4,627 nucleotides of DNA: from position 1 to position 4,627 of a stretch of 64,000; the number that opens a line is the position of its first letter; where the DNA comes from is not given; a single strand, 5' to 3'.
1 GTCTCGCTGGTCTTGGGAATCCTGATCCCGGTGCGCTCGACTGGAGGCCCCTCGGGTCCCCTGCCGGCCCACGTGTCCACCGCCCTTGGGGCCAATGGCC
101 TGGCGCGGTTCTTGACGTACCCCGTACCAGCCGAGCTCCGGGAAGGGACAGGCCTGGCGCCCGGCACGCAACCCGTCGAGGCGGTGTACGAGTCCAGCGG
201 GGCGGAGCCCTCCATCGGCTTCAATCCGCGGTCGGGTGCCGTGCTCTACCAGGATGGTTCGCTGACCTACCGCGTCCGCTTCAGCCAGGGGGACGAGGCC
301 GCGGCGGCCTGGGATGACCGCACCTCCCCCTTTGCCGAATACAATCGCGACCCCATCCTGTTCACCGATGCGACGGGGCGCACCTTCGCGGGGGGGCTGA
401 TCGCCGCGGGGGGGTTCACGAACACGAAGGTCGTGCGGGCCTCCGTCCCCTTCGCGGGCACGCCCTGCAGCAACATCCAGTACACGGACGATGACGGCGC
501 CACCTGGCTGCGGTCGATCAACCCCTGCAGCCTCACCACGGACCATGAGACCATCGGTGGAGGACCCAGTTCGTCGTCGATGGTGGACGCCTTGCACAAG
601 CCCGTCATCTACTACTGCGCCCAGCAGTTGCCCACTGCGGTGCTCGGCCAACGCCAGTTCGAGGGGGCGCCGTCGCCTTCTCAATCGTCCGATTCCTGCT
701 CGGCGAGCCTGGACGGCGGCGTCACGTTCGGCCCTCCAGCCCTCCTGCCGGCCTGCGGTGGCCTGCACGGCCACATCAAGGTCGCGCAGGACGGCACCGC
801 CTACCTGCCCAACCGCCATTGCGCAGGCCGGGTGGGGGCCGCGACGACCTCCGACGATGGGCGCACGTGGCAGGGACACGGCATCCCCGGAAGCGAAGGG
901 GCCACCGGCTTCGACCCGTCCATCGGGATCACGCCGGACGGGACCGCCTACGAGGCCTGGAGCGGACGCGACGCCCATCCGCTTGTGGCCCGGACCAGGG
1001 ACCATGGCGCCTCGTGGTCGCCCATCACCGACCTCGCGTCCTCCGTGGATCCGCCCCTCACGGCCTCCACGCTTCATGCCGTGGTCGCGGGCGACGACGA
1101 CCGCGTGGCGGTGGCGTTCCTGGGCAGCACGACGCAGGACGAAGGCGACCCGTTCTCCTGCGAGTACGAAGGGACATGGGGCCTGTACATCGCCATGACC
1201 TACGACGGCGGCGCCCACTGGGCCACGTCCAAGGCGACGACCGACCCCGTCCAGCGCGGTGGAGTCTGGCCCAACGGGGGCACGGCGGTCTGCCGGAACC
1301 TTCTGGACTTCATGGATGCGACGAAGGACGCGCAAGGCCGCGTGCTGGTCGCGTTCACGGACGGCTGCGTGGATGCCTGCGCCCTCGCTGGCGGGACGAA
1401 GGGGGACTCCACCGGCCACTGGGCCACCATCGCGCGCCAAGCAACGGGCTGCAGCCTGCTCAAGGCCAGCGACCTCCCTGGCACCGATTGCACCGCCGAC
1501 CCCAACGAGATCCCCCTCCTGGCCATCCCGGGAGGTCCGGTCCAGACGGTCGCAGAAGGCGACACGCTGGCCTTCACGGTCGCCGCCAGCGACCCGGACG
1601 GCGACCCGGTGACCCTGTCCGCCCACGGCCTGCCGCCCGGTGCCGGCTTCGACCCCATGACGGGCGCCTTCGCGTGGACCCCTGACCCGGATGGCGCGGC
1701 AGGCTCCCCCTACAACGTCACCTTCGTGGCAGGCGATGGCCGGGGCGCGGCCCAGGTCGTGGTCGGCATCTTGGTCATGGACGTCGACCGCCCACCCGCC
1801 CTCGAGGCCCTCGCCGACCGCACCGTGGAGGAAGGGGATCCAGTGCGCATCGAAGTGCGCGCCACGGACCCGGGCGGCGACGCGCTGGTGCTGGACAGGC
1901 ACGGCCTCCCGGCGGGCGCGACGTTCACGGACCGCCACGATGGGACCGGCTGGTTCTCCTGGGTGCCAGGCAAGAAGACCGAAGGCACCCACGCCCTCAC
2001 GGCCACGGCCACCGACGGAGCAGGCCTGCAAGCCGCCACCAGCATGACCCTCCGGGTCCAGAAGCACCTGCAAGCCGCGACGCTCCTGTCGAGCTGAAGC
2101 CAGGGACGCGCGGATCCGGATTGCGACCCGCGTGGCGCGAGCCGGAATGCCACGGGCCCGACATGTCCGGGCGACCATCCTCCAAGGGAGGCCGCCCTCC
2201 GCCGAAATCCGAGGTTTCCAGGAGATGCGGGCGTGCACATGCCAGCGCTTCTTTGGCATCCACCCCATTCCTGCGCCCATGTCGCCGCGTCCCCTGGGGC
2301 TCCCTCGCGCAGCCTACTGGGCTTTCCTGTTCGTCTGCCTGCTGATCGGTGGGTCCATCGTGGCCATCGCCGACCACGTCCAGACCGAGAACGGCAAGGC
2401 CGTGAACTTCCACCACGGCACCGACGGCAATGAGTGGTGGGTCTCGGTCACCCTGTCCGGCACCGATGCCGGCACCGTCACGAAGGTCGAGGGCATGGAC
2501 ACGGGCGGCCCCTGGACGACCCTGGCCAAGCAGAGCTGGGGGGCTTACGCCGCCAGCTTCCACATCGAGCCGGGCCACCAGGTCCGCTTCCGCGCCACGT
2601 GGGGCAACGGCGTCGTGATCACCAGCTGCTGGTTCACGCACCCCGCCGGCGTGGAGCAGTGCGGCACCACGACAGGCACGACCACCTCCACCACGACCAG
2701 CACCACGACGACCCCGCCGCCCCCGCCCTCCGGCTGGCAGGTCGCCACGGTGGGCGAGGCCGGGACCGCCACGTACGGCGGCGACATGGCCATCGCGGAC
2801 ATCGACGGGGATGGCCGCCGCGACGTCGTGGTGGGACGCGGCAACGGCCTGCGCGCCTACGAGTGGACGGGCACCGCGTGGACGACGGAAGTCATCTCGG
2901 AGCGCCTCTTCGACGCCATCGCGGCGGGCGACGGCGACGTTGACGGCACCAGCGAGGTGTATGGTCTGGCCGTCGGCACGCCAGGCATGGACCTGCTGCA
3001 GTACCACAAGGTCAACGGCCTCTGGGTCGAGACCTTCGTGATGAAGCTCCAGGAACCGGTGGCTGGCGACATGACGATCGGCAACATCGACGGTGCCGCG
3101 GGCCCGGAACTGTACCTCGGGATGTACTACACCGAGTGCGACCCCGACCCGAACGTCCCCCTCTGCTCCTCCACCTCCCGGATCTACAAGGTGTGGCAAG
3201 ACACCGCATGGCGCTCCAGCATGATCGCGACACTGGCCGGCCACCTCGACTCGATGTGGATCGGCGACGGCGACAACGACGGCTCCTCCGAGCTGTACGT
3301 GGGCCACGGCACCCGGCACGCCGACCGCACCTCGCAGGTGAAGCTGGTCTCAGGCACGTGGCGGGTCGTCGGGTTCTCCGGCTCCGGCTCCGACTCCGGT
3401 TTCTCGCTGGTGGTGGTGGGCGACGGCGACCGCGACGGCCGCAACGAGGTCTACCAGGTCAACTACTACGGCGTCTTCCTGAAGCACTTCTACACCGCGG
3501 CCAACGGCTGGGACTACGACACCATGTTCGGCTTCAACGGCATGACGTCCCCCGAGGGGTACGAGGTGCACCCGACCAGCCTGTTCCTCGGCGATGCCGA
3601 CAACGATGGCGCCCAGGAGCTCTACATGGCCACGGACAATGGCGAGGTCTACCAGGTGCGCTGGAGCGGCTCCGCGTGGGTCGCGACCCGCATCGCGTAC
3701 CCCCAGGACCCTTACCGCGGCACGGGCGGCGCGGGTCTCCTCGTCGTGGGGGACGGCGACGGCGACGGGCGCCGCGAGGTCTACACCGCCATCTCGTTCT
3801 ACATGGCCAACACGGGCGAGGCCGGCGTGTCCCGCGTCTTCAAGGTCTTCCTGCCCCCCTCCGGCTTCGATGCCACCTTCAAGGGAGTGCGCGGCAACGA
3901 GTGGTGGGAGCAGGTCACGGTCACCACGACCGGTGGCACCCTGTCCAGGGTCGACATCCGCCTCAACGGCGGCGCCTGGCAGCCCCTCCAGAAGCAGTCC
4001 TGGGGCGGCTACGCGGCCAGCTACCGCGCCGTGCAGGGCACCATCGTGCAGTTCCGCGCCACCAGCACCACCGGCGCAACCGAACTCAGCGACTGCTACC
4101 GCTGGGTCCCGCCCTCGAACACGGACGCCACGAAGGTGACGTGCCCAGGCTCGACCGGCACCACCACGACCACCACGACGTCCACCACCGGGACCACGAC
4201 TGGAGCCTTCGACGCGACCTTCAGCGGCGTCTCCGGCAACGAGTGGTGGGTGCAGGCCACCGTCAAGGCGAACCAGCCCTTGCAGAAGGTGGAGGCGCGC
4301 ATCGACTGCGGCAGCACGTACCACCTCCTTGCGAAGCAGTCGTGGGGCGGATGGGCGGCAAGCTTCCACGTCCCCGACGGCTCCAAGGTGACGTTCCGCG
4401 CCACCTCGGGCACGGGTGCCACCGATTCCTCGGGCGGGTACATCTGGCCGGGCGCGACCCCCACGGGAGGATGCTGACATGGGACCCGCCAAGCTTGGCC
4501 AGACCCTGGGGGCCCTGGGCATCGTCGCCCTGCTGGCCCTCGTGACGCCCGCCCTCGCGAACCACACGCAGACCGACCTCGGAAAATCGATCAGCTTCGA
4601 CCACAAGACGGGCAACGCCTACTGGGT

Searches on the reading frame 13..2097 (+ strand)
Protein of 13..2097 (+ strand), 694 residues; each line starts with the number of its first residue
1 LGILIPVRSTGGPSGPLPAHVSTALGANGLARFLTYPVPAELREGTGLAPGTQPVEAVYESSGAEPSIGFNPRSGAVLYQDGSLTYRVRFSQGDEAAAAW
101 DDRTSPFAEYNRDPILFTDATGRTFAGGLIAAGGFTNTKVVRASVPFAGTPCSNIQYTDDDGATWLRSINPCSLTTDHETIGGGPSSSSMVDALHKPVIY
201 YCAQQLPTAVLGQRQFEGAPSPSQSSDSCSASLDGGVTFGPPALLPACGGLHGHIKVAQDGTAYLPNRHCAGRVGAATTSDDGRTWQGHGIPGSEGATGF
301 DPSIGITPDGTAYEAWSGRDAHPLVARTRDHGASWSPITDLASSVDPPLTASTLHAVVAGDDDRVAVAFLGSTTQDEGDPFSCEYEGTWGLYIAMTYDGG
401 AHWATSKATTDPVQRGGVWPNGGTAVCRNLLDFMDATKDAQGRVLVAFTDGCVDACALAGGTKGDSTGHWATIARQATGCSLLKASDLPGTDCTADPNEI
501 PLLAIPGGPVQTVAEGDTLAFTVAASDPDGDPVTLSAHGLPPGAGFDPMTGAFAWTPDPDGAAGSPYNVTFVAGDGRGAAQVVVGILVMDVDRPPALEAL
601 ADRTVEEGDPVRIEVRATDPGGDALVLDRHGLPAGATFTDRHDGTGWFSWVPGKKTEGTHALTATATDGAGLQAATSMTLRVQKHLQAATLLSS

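Call 70: search_protein_families(library=pfam, proteins=[window:13-2097:+], max_evalue=0.001)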
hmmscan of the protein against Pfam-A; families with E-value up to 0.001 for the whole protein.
window:13-2097:+ (694 aa): 6 families
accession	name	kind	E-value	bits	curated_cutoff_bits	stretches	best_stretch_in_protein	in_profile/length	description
PF05345.18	He_PIG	-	3.6e-21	75.9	24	2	509-580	9-86/96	Putative Ig domain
PF17963.7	Big_9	-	4.5e-15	56.8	23.6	2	594-679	3-87/89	Bacterial Ig domain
PF17892.7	Cadherin_5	-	8.6e-07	29.1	26.5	0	604-682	15-97/98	Cadherin-like domain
PF13088.12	BNR_2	-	9.1e-06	25.7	31.4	1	223-363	75-222/277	BNR repeat-like domain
PF02012.26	BNR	-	0.00031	20.7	27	0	156-165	1-10/12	BNR/Asp-box repeat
PF17803.7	Cadherin_4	-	0.001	20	25.1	0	586-645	5-68/71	Bacterial cadherin-like domain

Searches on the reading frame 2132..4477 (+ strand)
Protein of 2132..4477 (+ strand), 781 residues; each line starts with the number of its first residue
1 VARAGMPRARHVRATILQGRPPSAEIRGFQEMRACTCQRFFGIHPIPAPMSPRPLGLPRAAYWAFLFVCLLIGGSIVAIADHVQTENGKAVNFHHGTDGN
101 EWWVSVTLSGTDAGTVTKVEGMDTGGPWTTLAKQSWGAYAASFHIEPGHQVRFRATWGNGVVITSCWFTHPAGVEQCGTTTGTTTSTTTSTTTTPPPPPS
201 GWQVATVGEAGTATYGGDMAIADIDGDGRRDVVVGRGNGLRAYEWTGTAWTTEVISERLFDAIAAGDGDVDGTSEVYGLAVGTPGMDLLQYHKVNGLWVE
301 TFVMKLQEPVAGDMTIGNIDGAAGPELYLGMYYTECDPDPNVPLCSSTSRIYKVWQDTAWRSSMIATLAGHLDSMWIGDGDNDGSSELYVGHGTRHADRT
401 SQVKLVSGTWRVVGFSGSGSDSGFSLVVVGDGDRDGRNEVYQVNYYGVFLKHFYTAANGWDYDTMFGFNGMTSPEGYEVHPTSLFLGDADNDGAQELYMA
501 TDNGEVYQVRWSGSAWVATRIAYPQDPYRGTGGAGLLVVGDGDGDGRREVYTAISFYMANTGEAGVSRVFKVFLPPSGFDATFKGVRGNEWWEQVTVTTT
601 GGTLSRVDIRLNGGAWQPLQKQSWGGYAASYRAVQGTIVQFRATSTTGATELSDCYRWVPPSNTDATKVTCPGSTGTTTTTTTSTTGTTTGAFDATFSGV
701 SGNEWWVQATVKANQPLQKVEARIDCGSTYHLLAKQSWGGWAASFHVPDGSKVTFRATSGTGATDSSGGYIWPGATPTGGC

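Call 70: search_protein_families(library=pfam, proteins=[window:2132-4477:+], max_evalue=0.001)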
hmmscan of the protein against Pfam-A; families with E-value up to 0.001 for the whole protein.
window:2132-4477:+ (781 aa): 2 families
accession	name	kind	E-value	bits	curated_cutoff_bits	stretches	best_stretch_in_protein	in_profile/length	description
PF13517.12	FG-GAP_3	-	1.4e-06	29.2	26.9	2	223-277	1-60/61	FG-GAP-like repeat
PF01357.27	Expansin_C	-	7.3e-05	23.3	24.6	0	586-650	5-70/78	Expansin C-terminal domain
